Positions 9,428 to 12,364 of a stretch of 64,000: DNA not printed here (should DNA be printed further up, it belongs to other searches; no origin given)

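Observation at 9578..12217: Paralogous P-loop NTPase-TPR sensors with swapped C-terminal outputs (OmpR-like wHTH versus Ser/Thr kinase), plus a decayed third copy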

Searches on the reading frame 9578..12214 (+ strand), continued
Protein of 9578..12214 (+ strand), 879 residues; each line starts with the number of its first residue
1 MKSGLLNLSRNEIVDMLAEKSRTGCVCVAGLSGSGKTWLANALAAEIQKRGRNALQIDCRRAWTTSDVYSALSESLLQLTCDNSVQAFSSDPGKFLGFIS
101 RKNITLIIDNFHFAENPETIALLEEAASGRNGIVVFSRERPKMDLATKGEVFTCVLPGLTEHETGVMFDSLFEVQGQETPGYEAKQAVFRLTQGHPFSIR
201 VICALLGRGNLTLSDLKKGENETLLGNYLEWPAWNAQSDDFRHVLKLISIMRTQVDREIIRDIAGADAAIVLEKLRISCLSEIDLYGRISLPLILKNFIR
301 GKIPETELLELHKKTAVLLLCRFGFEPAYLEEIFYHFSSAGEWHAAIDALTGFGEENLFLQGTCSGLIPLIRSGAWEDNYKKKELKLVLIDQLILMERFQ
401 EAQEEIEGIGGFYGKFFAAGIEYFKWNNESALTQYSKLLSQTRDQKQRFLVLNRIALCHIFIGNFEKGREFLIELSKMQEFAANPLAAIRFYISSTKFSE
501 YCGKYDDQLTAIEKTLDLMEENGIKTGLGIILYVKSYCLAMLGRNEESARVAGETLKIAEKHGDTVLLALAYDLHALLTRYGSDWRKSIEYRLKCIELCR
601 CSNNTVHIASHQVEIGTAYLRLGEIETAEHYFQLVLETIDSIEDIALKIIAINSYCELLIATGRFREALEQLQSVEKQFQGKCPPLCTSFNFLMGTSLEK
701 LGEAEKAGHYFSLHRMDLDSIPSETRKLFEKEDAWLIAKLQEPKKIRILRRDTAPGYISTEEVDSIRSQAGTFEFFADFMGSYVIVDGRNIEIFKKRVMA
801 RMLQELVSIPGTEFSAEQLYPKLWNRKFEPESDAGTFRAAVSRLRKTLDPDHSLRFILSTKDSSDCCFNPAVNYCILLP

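Call 78: search_protein_families(library=pfam, proteins=[P0046, P0060, P0064, P0085, P0088, P0097, P0112, P0124, P0139, P0144], max_evalue=0.00001)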
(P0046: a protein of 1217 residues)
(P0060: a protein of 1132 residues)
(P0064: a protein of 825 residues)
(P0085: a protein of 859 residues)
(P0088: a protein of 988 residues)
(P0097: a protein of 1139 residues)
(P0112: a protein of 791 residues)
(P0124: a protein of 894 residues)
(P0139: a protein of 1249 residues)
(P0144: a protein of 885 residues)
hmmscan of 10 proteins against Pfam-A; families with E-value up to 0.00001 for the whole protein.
P0046 (1217 aa): 15 families
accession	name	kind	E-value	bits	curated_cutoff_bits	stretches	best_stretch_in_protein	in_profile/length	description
PF13424.12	TPR_12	-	1.6e-65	217.7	30.1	5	620-689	5-76/77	Tetratricopeptide repeat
PF13374.12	TPR_10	-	1.8e-39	133.1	27.5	0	579-613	3-37/42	Tetratricopeptide repeat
PF17874.7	TPR_MalT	-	4.5e-31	108.8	45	3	739-974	81-316/336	MalT-like TPR region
PF07719.23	TPR_2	-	2.3e-29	99.5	27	0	659-689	2-32/34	Tetratricopeptide repeat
PF00515.34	TPR_1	-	1.5e-27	94.7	27.8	0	541-567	4-30/34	Tetratricopeptide repeat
PF13181.12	TPR_8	-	6.5e-21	73.1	25.7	0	662-690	5-33/34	Tetratricopeptide repeat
PF13176.12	TPR_7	-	1.7e-18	65.5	27.9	0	501-529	2-30/36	Tetratricopeptide repeat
PF13432.12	TPR_16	-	1.6e-13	51.3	32.7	0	544-603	3-56/65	Tetratricopeptide repeat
PF24885.1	TPR_NPHP3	-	3.4e-13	50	100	0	599-736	73-221/239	Nephrocystin-3 TPR domain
PF13414.12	TPR_11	-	1.6e-12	47.3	26.8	0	665-691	1-27/42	TPR repeat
PF14938.12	SNAP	-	2.4e-12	47.3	25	1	473-603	50-180/282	Soluble NSF attachment protein, SNAP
PF13191.12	AAA_16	-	3.7e-10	41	32.6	1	34-165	1-160/167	AAA ATPase domain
PF13428.12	TPR_14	-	1.6e-08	34.8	23.5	0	701-728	4-31/44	Tetratricopeptide repeat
PF00931.28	NB-ARC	-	5.4e-08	32.8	23.5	1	41-243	4-209/248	NB-ARC domain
PF13401.12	AAA_22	-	4.3e-06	27.5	27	0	53-158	6-106/130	AAA domain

P0060 (1132 aa): 18 families
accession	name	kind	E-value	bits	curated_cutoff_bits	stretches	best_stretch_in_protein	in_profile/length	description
PF13424.12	TPR_12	-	9.7e-67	221.6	30.1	6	469-540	2-75/77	Tetratricopeptide repeat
PF00515.34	TPR_1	-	7.1e-51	168.5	27.8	0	592-620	3-31/34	Tetratricopeptide repeat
PF07719.23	TPR_2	-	4.2e-45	148.6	27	0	593-620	4-31/34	Tetratricopeptide repeat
PF13374.12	TPR_10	-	1.4e-39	133.4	27.5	0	551-583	3-35/42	Tetratricopeptide repeat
PF13181.12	TPR_8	-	1.8e-33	112.3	25.7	0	592-622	3-33/34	Tetratricopeptide repeat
PF13176.12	TPR_7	-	3.9e-30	101.8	27.9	0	592-626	1-35/36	Tetratricopeptide repeat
PF17874.7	TPR_MalT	-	7.5e-15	55.5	45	2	468-584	38-156/336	MalT-like TPR region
PF00931.28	NB-ARC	-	3e-13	50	23.5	1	88-300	5-232/248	NB-ARC domain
PF14938.12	SNAP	-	1.1e-12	48.5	25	0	459-592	64-190/282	Soluble NSF attachment protein, SNAP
PF24885.1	TPR_NPHP3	-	1.2e-12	48.2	100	1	393-539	61-212/239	Nephrocystin-3 TPR domain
PF13174.12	TPR_6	-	4e-12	46.4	26.3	0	642-667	5-30/33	Tetratricopeptide repeat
PF13371.12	TPR_9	-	2e-10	41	35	0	630-660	29-59/73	Tetratricopeptide repeat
PF13428.12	TPR_14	-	2.1e-10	40.6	23.5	0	793-823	4-34/44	Tetratricopeptide repeat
PF13432.12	TPR_16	-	5.4e-10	40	32.7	0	516-580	3-61/65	Tetratricopeptide repeat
PF13414.12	TPR_11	-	2.5e-09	37.1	26.8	0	517-539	1-23/42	TPR repeat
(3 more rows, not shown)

P0064 (825 aa): 16 families
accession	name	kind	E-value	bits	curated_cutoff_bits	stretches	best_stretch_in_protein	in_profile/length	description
PF13424.12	TPR_12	-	6.7e-60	199.7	30.1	5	535-608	2-77/77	Tetratricopeptide repeat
PF00515.34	TPR_1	-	1.1e-29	101.4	27.8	1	576-606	1-31/34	Tetratricopeptide repeat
PF13181.12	TPR_8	-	6.2e-29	98.1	25.7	0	536-567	1-32/34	Tetratricopeptide repeat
PF07719.23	TPR_2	-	9e-29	97.6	27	0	537-567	2-32/34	Tetratricopeptide repeat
PF13374.12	TPR_10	-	5e-26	90.3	27.5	0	536-568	2-34/42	Tetratricopeptide repeat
PF17874.7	TPR_MalT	-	1.2e-22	81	45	2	545-689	10-155/336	MalT-like TPR region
PF14938.12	SNAP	-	6e-14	52.6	25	1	436-601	15-180/282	Soluble NSF attachment protein, SNAP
PF13176.12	TPR_7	-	1.8e-12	46.7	27.9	0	578-611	1-34/36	Tetratricopeptide repeat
PF13191.12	AAA_16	-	9.9e-12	46.1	32.6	1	84-212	2-160/167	AAA ATPase domain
PF13432.12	TPR_16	-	2e-09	38.1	32.7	0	539-564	34-59/65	Tetratricopeptide repeat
PF13414.12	TPR_11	-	2.5e-09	37.1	26.8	0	470-486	8-24/42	TPR repeat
PF13428.12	TPR_14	-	3.1e-09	37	23.5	0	539-568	4-33/44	Tetratricopeptide repeat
PF01637.24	ATPase_2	-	8.1e-09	36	33.2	1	84-277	1-223/225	ATPase domain predominantly from Archaea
PF13174.12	TPR_6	-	8.7e-09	35.9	26.3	0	779-806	3-30/33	Tetratricopeptide repeat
PF13401.12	AAA_22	-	2.8e-08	34.6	27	1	101-210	5-110/130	AAA domain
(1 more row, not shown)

P0085 (859 aa): 13 families
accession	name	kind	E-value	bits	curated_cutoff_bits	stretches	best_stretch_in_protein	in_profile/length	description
PF13424.12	TPR_12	-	1.4e-32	112.1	30.1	2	608-678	4-76/77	Tetratricopeptide repeat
PF07719.23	TPR_2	-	1.2e-26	91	27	0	650-677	4-31/34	Tetratricopeptide repeat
PF00515.34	TPR_1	-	1.1e-24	85.6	27.8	0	651-676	5-30/34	Tetratricopeptide repeat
PF17874.7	TPR_MalT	-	1e-18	68.1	45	1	614-792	8-186/336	MalT-like TPR region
PF13176.12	TPR_7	-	5.5e-18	63.9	27.9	0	689-722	1-34/36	Tetratricopeptide repeat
PF13374.12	TPR_10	-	5.7e-17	61.6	27.5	0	689-719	4-34/42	Tetratricopeptide repeat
PF13428.12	TPR_14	-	2.9e-10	40.2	23.5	0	772-799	6-33/44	Tetratricopeptide repeat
PF13181.12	TPR_8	-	2.8e-09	36.9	25.7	0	651-677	5-31/34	Tetratricopeptide repeat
PF24885.1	TPR_NPHP3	-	2.1e-07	31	100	0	637-719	89-173/239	Nephrocystin-3 TPR domain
PF00931.28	NB-ARC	-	3.8e-07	30.1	23.5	1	123-317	11-208/248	NB-ARC domain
PF01022.26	HTH_5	-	1.4e-06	28.5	22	1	15-59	2-46/47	Bacterial regulatory protein, arsR family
PF01695.23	IstB_IS21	-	7e-06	26.1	24.1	0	122-169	84-131/238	IstB-like ATP binding protein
PF14938.12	SNAP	-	8.8e-06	25.8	25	0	614-749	42-177/282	Soluble NSF attachment protein, SNAP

P0088 (988 aa): 7 families
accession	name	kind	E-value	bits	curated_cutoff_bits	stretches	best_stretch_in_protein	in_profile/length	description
PF13424.12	TPR_12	-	1.9e-37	127.7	30.1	4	782-856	1-77/77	Tetratricopeptide repeat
PF00515.34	TPR_1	-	2e-21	75.3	27.8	0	784-814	1-31/34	Tetratricopeptide repeat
PF13374.12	TPR_10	-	3.8e-20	71.7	27.5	0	824-858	2-36/42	Tetratricopeptide repeat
PF07719.23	TPR_2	-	7.1e-16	57.4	27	0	784-814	1-31/34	Tetratricopeptide repeat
PF13181.12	TPR_8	-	1.5e-07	31.4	25.7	0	784-816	1-33/34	Tetratricopeptide repeat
PF17874.7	TPR_MalT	-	1.1e-06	28.7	45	0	592-764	44-221/336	MalT-like TPR region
PF01637.24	ATPase_2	-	8.7e-06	26.1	33.2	0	201-259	1-61/225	ATPase domain predominantly from Archaea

P0097 (1139 aa): 27 families (the best 25 are shown)
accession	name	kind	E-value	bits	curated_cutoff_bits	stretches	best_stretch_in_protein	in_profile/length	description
PF13424.12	TPR_12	-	4.6e-66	219.4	30.1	5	972-1045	2-77/77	Tetratricopeptide repeat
PF00515.34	TPR_1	-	3.3e-43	144.2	27.8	3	1013-1044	1-32/34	Tetratricopeptide repeat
PF13374.12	TPR_10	-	1.1e-42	143.3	27.5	1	933-967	2-36/42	Tetratricopeptide repeat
PF07719.23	TPR_2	-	3.2e-39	130.2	27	2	1013-1044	1-32/34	Tetratricopeptide repeat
PF13176.12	TPR_7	-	9e-34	113.1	27.9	0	1015-1048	1-34/36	Tetratricopeptide repeat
PF12770.12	CHAT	-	4.3e-28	99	24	1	65-330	2-269/289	CHAT domain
PF13181.12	TPR_8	-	1.8e-26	90.4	25.7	0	1014-1044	2-32/34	Tetratricopeptide repeat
PF24885.1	TPR_NPHP3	-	2.8e-19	69.9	100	1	851-951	96-201/239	Nephrocystin-3 TPR domain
PF17874.7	TPR_MalT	-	1.2e-16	61.3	45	1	787-963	15-191/336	MalT-like TPR region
PF01637.24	ATPase_2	-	3.9e-16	60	33.2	1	377-585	1-223/225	ATPase domain predominantly from Archaea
PF14938.12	SNAP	-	1.8e-15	57.6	25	3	853-998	41-180/282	Soluble NSF attachment protein, SNAP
PF13432.12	TPR_16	-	7.9e-15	55.4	32.7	0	979-1043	3-61/65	Tetratricopeptide repeat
PF13428.12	TPR_14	-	1.2e-13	50.7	23.5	0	896-921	4-29/44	Tetratricopeptide repeat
PF10516.15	SHNi-TPR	-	4.1e-13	49.1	21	0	784-809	12-37/38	SHNi-TPR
PF00931.28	NB-ARC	-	1.1e-11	44.9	23.5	1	383-596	4-214/248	NB-ARC domain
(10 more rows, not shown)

P0112 (791 aa): 17 families
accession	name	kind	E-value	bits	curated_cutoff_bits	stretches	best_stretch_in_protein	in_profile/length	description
PF13424.12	TPR_12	-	8e-47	157.8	30.1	4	614-681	6-75/77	Tetratricopeptide repeat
PF00515.34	TPR_1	-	5.6e-40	134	27.8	3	574-602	4-32/34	Tetratricopeptide repeat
PF13374.12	TPR_10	-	7.7e-29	99.3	27.5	0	734-762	5-33/42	Tetratricopeptide repeat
PF13176.12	TPR_7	-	2.5e-27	93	27.9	0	735-762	3-30/36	Tetratricopeptide repeat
PF07719.23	TPR_2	-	3.1e-23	80.4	27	0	576-603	6-33/34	Tetratricopeptide repeat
PF13181.12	TPR_8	-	1.2e-21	75.4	25.7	0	574-602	4-32/34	Tetratricopeptide repeat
PF14853.12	Fis1_TPR_C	-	5.5e-13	49.3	25.3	0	536-562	6-32/53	Fis1 C-terminal tetratricopeptide repeat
PF13428.12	TPR_14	-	1.6e-11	44.1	23.5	0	578-602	8-32/44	Tetratricopeptide repeat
PF08238.18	Sel1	-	3.5e-11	43.6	30.7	0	727-757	4-31/36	Sel1 repeat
PF00931.28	NB-ARC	-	5.2e-11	42.7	23.5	1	130-361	6-227/248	NB-ARC domain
PF13414.12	TPR_11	-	1.4e-10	41.1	26.8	0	578-602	1-25/42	TPR repeat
PF04212.24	MIT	-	3.3e-09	37.2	30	0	743-784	16-56/66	MIT (microtubule interacting and transport) domain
PF17140.10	DUF5113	-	1e-08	35.8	27.1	0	729-762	6-39/161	Domain of unknown function (DUF5113)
PF24885.1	TPR_NPHP3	-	1.2e-08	35.1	100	0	654-770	102-222/239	Nephrocystin-3 TPR domain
PF10579.15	Rapsyn_N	-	2e-08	34.6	23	0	580-607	52-79/80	Rapsyn N-terminal myristoylation and linker region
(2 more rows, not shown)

P0124 (894 aa): 14 families
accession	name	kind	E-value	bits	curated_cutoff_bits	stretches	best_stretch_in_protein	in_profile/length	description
PF13424.12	TPR_12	-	1.1e-49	166.9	30.1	4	546-617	3-76/77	Tetratricopeptide repeat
PF00515.34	TPR_1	-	2e-32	110.1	27.8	2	587-616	2-31/34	Tetratricopeptide repeat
PF13176.12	TPR_7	-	3.5e-30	101.9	27.9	1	588-617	1-30/36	Tetratricopeptide repeat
PF13374.12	TPR_10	-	1.6e-27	95.1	27.5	0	746-778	2-34/42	Tetratricopeptide repeat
PF13181.12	TPR_8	-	7.4e-27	91.6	25.7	1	587-617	2-32/34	Tetratricopeptide repeat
PF07719.23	TPR_2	-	4.2e-25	86.2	27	0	587-617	2-32/34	Tetratricopeptide repeat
PF17874.7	TPR_MalT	-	6.3e-15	55.7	45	0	546-620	40-114/336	MalT-like TPR region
PF14938.12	SNAP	-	9.2e-09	35.6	25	0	560-651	88-180/282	Soluble NSF attachment protein, SNAP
PF10602.15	RPN7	-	1.3e-07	31.9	29.6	0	585-641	35-91/174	26S proteasome subunit RPN7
PF13428.12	TPR_14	-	1.9e-07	31.5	23.5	0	591-614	6-29/44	Tetratricopeptide repeat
PF13432.12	TPR_16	-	2.9e-07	31.2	32.7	0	592-650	3-55/65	Tetratricopeptide repeat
PF13174.12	TPR_6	-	6.5e-07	30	26.3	0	588-614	2-28/33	Tetratricopeptide repeat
PF10579.15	Rapsyn_N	-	5.7e-06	26.7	23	0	717-780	17-77/80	Rapsyn N-terminal myristoylation and linker region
PF13431.12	TPR_17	-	9.4e-06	26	24.4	0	626-647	13-34/34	Tetratricopeptide repeat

P0139 (1249 aa): 15 families
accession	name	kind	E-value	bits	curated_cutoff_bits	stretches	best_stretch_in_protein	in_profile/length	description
PF00990.26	GGDEF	-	3.5e-46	157.3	23.8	1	15-169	3-161/161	Diguanylate cyclase, GGDEF domain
PF13424.12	TPR_12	-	1.1e-33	115.7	30.1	3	963-1033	4-76/77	Tetratricopeptide repeat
PF07719.23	TPR_2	-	1.5e-20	72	27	0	1082-1113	1-32/34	Tetratricopeptide repeat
PF00515.34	TPR_1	-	3.3e-20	71.4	27.8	0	1003-1033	2-32/34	Tetratricopeptide repeat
PF13374.12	TPR_10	-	4e-18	65.2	27.5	0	1003-1034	3-34/42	Tetratricopeptide repeat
PF13191.12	AAA_16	-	4.8e-16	60.1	32.6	1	188-317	1-157/167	AAA ATPase domain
PF17874.7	TPR_MalT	-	5.5e-14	52.6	45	1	1006-1172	44-210/336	MalT-like TPR region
PF00931.28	NB-ARC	-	1.6e-12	47.6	23.5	1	455-692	9-243/248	NB-ARC domain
PF13401.12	AAA_22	-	3.6e-10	40.7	27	0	210-312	4-104/130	AAA domain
PF13176.12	TPR_7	-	1.1e-07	31.8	27.9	0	1004-1038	1-35/36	Tetratricopeptide repeat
PF25199.1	nSTAND_NTPase5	-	2.5e-07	31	34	0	454-574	34-135/145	Novel STAND NTPase 5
PF01637.24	ATPase_2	-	3.5e-07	30.7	33.2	0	444-543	1-103/225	ATPase domain predominantly from Archaea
PF05729.18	NACHT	-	4.2e-07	30.4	26.7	0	463-591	2-154/167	NACHT domain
PF13181.12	TPR_8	-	1.1e-06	28.7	25.7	0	1003-1033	2-32/34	Tetratricopeptide repeat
PF25201.1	nSTAND6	-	5.3e-06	27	27.7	0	210-258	17-65/148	Novel STAND NTPase 6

P0144 (885 aa): 16 families
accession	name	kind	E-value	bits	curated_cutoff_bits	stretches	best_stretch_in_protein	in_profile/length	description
PF13424.12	TPR_12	-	1.9e-45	153.4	30.1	3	709-781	3-77/77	Tetratricopeptide repeat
PF07719.23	TPR_2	-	2.6e-25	86.8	27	0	709-740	1-32/34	Tetratricopeptide repeat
PF00515.34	TPR_1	-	7.8e-23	79.7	27.8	1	709-739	1-31/34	Tetratricopeptide repeat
PF13374.12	TPR_10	-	1.3e-15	57.2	27.5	0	709-740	2-33/42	Tetratricopeptide repeat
PF14938.12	SNAP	-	2.2e-14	54.1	25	1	752-879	38-165/282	Soluble NSF attachment protein, SNAP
PF13176.12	TPR_7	-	1.3e-13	50.2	27.9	0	838-863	8-33/36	Tetratricopeptide repeat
PF13181.12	TPR_8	-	2.4e-13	49.5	25.7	0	674-698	6-30/34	Tetratricopeptide repeat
PF17874.7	TPR_MalT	-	2.7e-10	40.5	45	1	638-824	10-196/336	MalT-like TPR region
PF13428.12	TPR_14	-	1.7e-09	37.9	23.5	0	830-862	2-34/44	Tetratricopeptide repeat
PF13191.12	AAA_16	-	3.5e-09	37.8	32.6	1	171-297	2-155/167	AAA ATPase domain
PF13174.12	TPR_6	-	6.1e-09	36.4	26.3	0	832-859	3-30/33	Tetratricopeptide repeat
PF00931.28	NB-ARC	-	6.6e-08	32.5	23.5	1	186-283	16-109/248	NB-ARC domain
PF13432.12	TPR_16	-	5.2e-07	30.4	32.7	0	629-659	31-61/65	Tetratricopeptide repeat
PF13414.12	TPR_11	-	2.8e-06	27.4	26.8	0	838-858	3-23/42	TPR repeat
PF01637.24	ATPase_2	-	3e-06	27.6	33.2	0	171-287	1-123/225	ATPase domain predominantly from Archaea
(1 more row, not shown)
